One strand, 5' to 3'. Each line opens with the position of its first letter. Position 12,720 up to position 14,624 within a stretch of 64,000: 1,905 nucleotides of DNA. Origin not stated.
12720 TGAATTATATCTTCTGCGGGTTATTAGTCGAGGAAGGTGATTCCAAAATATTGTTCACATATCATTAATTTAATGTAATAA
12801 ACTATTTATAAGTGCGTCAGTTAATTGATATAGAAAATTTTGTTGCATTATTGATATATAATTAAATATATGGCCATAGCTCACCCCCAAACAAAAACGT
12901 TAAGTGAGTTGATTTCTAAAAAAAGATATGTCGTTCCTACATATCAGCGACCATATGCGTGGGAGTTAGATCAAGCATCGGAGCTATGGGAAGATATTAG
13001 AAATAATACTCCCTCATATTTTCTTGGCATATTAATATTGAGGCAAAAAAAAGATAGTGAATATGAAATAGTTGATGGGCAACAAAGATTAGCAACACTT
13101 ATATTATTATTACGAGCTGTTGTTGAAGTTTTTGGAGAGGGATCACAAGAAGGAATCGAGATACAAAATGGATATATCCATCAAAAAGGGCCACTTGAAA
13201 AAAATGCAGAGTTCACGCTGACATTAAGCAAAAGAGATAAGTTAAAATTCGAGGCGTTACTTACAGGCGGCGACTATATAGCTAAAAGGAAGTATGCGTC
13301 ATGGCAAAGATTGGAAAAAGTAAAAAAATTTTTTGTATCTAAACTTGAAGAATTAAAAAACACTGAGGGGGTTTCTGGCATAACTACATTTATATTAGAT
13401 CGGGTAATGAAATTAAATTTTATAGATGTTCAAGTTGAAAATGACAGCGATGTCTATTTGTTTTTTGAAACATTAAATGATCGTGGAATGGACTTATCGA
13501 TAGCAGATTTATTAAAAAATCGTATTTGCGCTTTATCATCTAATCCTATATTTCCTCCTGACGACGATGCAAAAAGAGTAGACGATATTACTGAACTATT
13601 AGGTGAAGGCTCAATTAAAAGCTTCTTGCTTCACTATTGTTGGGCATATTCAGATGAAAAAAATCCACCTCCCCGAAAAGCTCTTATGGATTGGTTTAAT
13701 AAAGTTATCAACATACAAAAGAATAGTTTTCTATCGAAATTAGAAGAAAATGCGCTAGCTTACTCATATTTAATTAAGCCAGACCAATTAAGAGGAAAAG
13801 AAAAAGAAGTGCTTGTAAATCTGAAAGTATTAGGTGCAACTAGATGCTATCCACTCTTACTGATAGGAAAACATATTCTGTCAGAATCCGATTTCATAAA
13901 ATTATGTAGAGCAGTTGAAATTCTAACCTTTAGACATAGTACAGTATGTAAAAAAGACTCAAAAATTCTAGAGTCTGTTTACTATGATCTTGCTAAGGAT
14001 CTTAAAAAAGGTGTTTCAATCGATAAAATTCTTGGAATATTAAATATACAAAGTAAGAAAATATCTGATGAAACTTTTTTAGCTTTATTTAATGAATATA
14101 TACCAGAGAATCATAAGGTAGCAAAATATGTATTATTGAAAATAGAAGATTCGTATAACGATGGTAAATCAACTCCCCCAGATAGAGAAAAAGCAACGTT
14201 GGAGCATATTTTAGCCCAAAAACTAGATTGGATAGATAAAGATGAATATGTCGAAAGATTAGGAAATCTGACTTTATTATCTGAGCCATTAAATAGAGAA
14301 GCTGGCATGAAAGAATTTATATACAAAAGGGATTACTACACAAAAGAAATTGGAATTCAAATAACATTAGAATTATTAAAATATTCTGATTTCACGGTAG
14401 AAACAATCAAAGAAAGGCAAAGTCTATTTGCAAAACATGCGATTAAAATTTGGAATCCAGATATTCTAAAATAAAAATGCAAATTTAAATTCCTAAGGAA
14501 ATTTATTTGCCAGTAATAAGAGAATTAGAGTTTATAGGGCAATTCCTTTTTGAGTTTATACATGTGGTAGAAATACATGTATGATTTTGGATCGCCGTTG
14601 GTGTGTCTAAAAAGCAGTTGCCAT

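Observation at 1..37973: Extreme tandem expansion of polyprenol-phosphate-sugar-dependent GT-C glycosyltransferases (4 YfhO, 4 PTPS-related and 7-8 GT39-like genes in about 38 kb)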

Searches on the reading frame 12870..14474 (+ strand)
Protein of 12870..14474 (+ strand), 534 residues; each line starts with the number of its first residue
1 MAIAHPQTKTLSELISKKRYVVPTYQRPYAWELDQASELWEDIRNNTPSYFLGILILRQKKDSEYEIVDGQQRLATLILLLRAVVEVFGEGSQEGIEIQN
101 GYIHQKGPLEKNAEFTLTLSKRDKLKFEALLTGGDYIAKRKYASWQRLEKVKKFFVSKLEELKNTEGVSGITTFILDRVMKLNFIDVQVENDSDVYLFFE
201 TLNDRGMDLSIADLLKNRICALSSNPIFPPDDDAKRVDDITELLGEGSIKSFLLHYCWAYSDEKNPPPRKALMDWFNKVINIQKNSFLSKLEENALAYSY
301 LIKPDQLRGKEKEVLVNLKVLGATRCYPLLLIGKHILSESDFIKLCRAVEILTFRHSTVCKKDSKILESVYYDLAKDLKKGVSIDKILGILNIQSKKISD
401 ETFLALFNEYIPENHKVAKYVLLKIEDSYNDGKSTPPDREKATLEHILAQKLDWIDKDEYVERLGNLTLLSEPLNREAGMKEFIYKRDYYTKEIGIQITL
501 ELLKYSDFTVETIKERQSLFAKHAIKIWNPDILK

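Call 4: search_protein_families(library=pfam, proteins=[window:12870-14474:+], max_evalue=0.01)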
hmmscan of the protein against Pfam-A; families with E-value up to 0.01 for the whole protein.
window:12870-14474:+ (534 aa): 2 families
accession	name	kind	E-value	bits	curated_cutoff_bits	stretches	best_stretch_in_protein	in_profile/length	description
PF03235.19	GmrSD_N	-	1.9e-36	126.5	33.2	1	11-219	1-198/199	GmrSD restriction endonuclease, N-terminal domain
PF07510.16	GmrSD_C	-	1.1e-19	71.2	23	1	408-522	12-137/138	GmrSD restriction endonucleases, C-terminal domain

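Call 79: search_protein_families(library=padloc, proteins=[window:12870-14474:+], max_evalue=0.001)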
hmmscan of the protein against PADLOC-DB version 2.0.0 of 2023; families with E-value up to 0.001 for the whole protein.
window:12870-14474:+ (534 aa): 33 families (the best 25 are shown)
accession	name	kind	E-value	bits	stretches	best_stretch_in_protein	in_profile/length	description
PDLC04154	HEC-06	-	2.2e-93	311.8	1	5-529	8-565/569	-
PDLC04157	HEC-06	-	7.9e-91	303.3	1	6-529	9-556/558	-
PDLC04155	HEC-06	-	2.6e-84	281.7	1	7-529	8-559/562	-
PDLC02687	Orf5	-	3.6e-74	248.5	1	6-512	3-542/543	Orf5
PDLC02700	Orf5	-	8.9e-63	210.9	1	11-528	3-555/555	Orf5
PDLC02691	Orf5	-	9.5e-63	210.6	1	5-528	4-579/579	Orf5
PDLC02695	Orf5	-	1.8e-56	189.8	1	5-527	4-600/601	Orf5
PDLC02693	Orf5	-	4.2e-48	162.7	1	16-528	5-542/543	Orf5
PDLC02690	Orf5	-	3.8e-38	129.7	1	15-529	5-530/531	Orf5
PDLC04156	HEC-06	-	4.2e-36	122.7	1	19-513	20-545/562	-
PDLC02701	Orf5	-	7.9e-36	121.7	1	6-528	5-594/596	Orf5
PDLC02698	Orf5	-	4.9e-34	116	2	178-528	207-571/573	Orf5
PDLC02686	Orf5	-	7.7e-30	101.9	2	18-220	19-238/566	Orf5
PDLC02699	Orf5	-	1.5e-27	94.5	2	21-112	2-95/530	Orf5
PDLC02692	Orf5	-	2.1e-20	70.9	1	17-529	5-557/558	Orf5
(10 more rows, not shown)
